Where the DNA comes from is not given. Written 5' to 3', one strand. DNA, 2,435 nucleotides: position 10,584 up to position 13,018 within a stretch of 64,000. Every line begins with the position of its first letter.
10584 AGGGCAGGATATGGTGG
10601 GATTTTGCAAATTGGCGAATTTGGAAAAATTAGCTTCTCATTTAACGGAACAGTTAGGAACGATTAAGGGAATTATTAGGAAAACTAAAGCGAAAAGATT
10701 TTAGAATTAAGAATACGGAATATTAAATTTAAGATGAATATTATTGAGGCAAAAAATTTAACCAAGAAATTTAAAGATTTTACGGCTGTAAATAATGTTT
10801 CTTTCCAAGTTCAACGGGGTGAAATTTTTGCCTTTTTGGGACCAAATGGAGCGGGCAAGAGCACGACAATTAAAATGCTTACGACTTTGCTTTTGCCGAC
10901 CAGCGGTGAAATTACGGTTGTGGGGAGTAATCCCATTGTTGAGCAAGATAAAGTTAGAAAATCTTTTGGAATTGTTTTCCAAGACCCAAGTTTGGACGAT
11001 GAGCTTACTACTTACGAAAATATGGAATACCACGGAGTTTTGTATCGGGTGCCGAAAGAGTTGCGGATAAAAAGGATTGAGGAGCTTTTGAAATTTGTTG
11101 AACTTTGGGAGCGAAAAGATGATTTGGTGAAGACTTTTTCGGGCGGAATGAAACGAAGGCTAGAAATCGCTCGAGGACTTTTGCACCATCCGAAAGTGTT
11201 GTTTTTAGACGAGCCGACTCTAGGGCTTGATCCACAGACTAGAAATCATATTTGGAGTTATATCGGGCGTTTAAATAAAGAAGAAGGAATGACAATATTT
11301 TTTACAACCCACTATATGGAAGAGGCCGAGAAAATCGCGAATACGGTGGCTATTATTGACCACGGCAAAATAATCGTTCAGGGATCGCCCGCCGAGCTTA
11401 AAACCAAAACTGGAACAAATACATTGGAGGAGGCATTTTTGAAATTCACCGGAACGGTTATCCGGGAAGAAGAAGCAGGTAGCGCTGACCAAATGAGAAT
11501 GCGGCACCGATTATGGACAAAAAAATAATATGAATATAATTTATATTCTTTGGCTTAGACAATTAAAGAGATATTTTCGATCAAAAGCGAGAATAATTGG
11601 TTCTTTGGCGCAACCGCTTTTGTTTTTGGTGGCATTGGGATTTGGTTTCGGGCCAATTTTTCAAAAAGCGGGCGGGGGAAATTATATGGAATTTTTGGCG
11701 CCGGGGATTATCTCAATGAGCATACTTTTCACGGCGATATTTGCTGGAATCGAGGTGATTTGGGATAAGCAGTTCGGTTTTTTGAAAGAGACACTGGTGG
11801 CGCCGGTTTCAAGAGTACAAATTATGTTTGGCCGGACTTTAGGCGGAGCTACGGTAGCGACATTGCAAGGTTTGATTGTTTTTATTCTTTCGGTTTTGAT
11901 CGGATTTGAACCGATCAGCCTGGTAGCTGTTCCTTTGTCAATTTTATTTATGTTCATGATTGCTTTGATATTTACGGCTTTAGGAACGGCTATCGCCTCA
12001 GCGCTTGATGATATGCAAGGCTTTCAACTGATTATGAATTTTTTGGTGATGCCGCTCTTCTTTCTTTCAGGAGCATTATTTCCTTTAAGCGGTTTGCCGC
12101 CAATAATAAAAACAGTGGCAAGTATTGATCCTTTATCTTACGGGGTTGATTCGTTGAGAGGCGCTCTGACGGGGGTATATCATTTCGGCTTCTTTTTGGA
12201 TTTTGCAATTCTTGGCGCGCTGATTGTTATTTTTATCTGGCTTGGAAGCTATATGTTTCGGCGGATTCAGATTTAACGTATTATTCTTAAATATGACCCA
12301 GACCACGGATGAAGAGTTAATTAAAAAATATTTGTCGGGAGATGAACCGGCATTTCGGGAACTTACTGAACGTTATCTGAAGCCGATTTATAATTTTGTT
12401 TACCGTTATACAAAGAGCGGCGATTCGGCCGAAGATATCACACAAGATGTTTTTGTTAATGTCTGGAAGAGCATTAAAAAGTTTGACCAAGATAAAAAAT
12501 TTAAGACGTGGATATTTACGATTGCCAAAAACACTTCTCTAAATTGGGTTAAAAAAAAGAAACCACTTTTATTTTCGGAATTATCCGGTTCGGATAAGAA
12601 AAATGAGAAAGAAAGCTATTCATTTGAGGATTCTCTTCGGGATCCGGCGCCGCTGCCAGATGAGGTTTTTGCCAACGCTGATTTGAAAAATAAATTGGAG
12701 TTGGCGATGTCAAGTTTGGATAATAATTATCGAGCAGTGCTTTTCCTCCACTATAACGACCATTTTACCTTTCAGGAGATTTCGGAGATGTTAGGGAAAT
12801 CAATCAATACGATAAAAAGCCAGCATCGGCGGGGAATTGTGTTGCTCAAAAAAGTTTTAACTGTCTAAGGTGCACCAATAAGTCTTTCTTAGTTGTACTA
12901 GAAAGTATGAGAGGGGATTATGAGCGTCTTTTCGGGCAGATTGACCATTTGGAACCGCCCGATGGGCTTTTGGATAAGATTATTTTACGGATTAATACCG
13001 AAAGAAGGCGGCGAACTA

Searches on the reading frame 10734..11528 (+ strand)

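Call 68: search_protein_families(library=pfam, proteins=[window:10734-11528:+], max_evalue=0.001)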
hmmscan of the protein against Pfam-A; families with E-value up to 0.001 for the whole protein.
window:10734-11528:+ (264 aa): 5 families
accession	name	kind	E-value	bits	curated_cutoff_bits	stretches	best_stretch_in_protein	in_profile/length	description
PF00005.33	ABC_tran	-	1.4e-35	123.3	25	1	19-162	1-136/137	ABC transporter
PF13304.12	AAA_21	-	2.7e-10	41.2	27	1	136-193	239-298/304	AAA domain, putative AbiEii toxin, Type IV TA system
PF13555.12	AAA_29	-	4.1e-05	23.7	27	1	21-57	14-50/61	P-loop containing region of AAA domain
PF13175.12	AAA_15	-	0.00027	21.1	32.1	0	29-56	24-50/374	AAA ATPase domain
PF13476.12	AAA_23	-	0.00074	20.6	27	1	20-55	11-45/201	AAA domain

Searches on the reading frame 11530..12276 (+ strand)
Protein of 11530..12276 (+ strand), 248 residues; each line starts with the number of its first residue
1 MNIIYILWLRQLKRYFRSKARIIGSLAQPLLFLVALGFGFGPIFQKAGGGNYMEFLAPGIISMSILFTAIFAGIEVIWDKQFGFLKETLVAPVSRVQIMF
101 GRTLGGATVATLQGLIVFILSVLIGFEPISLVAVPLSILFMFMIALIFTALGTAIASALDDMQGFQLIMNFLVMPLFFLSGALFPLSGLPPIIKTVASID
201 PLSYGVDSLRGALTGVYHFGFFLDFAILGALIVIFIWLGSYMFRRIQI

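Call 68: search_protein_families(library=pfam, proteins=[window:11530-12276:+], max_evalue=0.001)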
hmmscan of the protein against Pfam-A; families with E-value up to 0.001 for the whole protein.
window:11530-12276:+ (248 aa): 2 families
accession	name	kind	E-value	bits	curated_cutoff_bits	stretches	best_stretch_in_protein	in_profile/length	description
PF01061.29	ABC2_membrane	-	8.7e-35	120.6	26.9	1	4-212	3-209/211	ABC-2 type transporter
PF12698.13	ABC2_membrane_3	-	7.1e-23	81.7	31.6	1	50-240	158-346/347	ABC-2 family transporter protein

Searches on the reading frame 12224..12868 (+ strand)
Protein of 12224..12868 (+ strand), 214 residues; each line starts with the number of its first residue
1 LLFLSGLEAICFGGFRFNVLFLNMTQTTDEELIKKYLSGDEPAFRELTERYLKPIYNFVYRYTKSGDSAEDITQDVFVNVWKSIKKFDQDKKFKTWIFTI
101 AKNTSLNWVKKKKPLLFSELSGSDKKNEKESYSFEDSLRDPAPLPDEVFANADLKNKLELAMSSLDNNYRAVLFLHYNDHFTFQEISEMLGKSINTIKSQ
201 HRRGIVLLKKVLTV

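Call 68: search_protein_families(library=pfam, proteins=[window:12224-12868:+], max_evalue=0.001)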
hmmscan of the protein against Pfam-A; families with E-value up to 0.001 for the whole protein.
window:12224-12868:+ (214 aa): 3 families
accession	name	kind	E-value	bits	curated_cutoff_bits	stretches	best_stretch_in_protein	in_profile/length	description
PF04542.20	Sigma70_r2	-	2.9e-21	75.5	24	1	48-113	2-69/71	Sigma-70 region 2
PF08281.18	Sigma70_r4_2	-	3.8e-11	42.9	25.7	1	156-205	2-51/54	Sigma-70, region 4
PF04545.22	Sigma70_r4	-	2.1e-08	34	24.1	1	161-210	1-50/50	Sigma-70, region 4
